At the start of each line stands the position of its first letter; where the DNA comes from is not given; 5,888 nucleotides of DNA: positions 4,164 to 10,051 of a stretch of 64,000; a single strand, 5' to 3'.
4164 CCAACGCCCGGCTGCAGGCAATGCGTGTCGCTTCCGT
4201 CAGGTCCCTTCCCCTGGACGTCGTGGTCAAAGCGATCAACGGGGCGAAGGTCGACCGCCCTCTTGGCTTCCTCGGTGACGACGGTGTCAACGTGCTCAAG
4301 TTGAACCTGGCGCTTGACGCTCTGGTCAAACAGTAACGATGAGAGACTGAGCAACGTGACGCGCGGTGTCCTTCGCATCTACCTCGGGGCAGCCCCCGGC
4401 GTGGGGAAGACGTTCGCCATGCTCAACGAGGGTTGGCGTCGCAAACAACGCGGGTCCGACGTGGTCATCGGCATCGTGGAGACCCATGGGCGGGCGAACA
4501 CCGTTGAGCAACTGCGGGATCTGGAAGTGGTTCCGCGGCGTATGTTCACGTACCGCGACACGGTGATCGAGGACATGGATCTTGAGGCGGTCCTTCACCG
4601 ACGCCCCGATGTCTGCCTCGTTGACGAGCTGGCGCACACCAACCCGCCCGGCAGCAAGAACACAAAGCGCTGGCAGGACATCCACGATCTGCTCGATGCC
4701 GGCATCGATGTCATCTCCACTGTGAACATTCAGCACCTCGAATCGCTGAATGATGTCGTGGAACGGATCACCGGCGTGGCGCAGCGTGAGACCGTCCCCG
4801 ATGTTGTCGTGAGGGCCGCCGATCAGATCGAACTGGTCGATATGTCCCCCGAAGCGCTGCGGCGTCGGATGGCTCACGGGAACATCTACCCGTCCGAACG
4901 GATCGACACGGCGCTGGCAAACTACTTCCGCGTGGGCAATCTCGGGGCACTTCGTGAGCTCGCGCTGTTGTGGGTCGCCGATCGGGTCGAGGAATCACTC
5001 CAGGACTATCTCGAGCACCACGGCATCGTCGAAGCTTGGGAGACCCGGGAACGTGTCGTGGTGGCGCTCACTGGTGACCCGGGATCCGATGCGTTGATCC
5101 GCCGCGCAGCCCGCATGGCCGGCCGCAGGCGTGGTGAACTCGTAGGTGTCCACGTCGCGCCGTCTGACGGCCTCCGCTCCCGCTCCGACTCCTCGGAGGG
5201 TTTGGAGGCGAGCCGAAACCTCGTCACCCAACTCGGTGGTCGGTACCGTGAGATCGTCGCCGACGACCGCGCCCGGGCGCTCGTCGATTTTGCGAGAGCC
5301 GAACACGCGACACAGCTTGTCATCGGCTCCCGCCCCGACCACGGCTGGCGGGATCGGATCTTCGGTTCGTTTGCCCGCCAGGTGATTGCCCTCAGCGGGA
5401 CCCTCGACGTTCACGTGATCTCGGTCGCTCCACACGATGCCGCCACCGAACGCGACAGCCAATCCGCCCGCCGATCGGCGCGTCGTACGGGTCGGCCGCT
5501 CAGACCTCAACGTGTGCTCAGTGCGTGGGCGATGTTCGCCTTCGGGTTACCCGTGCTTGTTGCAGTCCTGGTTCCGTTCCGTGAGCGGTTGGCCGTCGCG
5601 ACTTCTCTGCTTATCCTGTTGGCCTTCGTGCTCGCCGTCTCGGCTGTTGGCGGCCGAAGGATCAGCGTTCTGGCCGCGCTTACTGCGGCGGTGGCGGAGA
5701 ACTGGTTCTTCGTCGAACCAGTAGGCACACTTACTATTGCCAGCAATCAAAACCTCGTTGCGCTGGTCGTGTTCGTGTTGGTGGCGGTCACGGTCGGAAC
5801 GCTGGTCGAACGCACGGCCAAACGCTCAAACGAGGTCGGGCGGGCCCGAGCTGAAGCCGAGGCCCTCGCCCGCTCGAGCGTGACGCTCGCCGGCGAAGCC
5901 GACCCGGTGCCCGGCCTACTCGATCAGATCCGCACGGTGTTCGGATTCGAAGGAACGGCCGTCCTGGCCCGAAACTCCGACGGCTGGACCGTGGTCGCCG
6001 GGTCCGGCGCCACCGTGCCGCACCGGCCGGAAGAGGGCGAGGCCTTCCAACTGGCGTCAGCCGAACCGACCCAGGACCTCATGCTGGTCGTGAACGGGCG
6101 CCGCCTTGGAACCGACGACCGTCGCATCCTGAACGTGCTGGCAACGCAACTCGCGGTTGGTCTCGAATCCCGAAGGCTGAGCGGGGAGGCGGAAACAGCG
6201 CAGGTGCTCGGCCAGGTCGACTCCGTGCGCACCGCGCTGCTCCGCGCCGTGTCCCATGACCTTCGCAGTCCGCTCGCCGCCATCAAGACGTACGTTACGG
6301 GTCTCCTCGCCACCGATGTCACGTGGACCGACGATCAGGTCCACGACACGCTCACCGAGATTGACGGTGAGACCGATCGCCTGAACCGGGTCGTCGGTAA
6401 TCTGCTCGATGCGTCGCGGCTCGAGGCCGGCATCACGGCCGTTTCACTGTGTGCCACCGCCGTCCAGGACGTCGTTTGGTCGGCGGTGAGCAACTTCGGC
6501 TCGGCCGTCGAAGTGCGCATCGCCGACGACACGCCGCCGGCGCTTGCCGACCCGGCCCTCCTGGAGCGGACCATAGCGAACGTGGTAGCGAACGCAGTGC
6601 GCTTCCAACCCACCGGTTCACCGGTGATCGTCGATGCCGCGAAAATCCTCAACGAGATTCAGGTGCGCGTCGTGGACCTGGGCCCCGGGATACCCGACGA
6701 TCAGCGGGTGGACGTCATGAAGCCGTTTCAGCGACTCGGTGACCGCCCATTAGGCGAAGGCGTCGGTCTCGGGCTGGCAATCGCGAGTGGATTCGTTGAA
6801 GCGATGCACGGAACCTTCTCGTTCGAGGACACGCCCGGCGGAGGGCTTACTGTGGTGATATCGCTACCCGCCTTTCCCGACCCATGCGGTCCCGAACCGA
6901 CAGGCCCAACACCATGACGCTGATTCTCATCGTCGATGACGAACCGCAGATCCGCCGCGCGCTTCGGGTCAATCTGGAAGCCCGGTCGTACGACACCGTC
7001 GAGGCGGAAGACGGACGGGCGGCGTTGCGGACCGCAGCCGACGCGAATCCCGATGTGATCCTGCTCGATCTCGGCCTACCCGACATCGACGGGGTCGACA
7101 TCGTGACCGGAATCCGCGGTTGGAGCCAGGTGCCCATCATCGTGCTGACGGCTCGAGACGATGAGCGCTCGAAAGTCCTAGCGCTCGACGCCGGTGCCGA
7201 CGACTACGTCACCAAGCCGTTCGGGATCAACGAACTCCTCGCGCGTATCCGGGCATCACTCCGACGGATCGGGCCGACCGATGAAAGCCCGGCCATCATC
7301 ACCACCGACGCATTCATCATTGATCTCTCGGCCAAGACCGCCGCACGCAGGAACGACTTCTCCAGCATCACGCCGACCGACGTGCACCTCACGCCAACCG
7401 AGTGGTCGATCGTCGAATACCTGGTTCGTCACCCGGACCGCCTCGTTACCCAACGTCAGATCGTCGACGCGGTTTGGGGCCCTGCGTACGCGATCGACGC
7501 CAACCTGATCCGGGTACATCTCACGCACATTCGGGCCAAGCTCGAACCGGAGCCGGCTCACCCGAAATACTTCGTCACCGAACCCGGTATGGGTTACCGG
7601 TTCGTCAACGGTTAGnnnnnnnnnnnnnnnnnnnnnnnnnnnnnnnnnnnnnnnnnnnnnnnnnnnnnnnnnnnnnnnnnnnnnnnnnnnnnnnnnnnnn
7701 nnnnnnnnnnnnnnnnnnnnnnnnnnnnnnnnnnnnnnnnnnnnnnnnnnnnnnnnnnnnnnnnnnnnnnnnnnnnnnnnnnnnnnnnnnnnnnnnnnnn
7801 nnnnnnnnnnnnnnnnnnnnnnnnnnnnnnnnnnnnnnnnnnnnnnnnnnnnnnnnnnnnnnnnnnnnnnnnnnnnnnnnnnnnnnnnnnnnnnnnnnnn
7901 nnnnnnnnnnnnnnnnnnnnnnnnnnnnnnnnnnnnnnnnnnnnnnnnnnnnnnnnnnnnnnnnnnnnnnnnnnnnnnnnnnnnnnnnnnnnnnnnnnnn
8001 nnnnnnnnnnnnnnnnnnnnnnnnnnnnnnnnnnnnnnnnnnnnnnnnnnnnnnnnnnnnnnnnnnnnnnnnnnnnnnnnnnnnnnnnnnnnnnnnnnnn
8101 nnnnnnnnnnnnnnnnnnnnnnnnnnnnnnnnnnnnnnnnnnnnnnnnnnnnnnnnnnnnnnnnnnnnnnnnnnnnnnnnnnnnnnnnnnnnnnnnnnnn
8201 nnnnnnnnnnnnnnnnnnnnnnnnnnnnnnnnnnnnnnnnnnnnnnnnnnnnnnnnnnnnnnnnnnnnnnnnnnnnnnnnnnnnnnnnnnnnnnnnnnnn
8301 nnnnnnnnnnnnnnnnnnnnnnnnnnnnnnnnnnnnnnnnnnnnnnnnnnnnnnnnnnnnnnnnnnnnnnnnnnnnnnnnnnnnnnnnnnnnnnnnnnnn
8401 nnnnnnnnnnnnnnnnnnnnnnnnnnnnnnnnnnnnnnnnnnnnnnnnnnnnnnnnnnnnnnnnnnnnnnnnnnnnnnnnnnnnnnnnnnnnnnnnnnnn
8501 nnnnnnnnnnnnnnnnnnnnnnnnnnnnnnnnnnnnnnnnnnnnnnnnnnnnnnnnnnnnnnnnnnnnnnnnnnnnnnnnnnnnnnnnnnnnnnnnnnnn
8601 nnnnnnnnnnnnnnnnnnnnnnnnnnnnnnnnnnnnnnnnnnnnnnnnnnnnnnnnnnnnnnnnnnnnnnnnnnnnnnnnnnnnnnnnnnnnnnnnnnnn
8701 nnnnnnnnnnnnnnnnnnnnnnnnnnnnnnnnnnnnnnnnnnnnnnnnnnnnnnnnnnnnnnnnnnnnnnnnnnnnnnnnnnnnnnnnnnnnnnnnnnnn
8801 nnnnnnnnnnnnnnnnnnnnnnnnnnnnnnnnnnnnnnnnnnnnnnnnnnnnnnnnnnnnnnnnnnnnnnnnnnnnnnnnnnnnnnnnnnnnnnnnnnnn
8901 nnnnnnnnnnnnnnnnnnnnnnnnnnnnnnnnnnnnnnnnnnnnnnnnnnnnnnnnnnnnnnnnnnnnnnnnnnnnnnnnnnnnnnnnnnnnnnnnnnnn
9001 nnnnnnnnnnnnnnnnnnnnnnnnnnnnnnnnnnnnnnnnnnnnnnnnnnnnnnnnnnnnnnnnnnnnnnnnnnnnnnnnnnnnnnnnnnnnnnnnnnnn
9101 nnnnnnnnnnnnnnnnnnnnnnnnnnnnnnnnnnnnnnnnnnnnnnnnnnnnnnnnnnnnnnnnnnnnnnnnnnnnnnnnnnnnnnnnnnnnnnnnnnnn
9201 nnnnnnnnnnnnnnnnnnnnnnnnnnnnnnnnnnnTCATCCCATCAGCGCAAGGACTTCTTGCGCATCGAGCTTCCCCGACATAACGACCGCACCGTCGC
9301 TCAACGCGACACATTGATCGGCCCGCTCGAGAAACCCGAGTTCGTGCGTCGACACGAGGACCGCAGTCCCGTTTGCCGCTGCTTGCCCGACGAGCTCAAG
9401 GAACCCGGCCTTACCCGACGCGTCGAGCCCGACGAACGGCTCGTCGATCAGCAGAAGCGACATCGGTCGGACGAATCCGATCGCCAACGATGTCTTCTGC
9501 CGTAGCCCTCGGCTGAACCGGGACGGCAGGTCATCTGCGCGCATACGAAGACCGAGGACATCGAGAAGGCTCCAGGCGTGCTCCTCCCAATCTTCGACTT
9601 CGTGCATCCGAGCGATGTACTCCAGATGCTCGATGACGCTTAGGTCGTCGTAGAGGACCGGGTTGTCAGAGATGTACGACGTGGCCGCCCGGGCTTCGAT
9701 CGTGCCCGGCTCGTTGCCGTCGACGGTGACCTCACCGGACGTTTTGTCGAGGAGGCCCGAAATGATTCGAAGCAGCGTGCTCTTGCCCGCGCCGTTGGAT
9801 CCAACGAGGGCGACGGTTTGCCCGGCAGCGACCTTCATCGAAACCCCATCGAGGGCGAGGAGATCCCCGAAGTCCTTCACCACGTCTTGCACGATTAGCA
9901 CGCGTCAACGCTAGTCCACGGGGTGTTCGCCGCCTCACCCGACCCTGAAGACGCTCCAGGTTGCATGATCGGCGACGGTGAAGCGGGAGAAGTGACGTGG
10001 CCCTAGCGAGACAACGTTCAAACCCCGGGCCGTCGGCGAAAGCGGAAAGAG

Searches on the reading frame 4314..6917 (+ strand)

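Call 22: search_protein_families(library=pfam, proteins=[window:4314-6917:+])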
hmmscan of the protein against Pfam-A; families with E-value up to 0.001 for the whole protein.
window:4314-6917:+ (867 aa): 5 families
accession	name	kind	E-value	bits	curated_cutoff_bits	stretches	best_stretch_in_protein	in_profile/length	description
PF02702.23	KdpD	-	7.2e-95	316.8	26.1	1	17-225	2-210/210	Osmosensitive K+ channel His kinase sensor domain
PF13493.11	DUF4118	-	4.4e-21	75.1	28.4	1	405-507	1-103/107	Domain of unknown function (DUF4118)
PF02518.31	HATPase_c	-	4.9e-21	75.7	26.4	1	746-853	2-109/111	Histidine kinase-, DNA gyrase B-, and HSP90-like ATPase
PF00512.31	HisKA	-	5.8e-13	49.1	26.9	1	639-706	2-66/66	His Kinase A (phospho-acceptor) domain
PF00582.32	Usp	-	1.1e-12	49.1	24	1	246-361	3-133/141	Universal stress protein family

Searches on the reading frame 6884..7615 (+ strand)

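Call 22: search_protein_families(library=pfam, proteins=[window:6884-7615:+])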
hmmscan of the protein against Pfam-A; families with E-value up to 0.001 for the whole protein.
window:6884-7615:+ (243 aa): 2 families
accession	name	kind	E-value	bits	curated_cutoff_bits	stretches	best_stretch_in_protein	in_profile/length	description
PF00072.30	Response_reg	-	2.5e-30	105.3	30.2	1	14-123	1-111/111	Response regulator receiver domain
PF00486.34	Trans_reg_C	-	6.4e-22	77.9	26.2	1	166-240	3-77/77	Transcriptional regulatory protein, C terminal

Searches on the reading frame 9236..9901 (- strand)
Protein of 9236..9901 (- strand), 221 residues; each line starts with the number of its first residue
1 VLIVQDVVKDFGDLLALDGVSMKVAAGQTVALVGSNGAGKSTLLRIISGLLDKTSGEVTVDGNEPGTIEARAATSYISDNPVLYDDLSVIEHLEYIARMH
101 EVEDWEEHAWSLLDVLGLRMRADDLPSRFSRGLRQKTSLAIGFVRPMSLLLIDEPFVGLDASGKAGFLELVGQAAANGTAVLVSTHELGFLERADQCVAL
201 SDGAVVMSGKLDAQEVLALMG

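Call 22: search_protein_families(library=pfam, proteins=[window:9236-9901:-])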
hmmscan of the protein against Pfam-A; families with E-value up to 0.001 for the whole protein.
window:9236-9901:- (221 aa): 4 families
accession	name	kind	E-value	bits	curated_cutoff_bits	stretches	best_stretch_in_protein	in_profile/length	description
PF00005.33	ABC_tran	-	1.9e-26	93.7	25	1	17-156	1-136/137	ABC transporter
PF13304.12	AAA_21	-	1.6e-12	48.5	27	2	126-191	235-303/304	AAA domain, putative AbiEii toxin, Type IV TA system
PF02463.25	SMC_N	-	5.7e-06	26.4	40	0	139-201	151-212/220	RecF/RecN/SMC N terminal domain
PF13555.12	AAA_29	-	0.00047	20.3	27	1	18-49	13-44/61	P-loop containing region of AAA domain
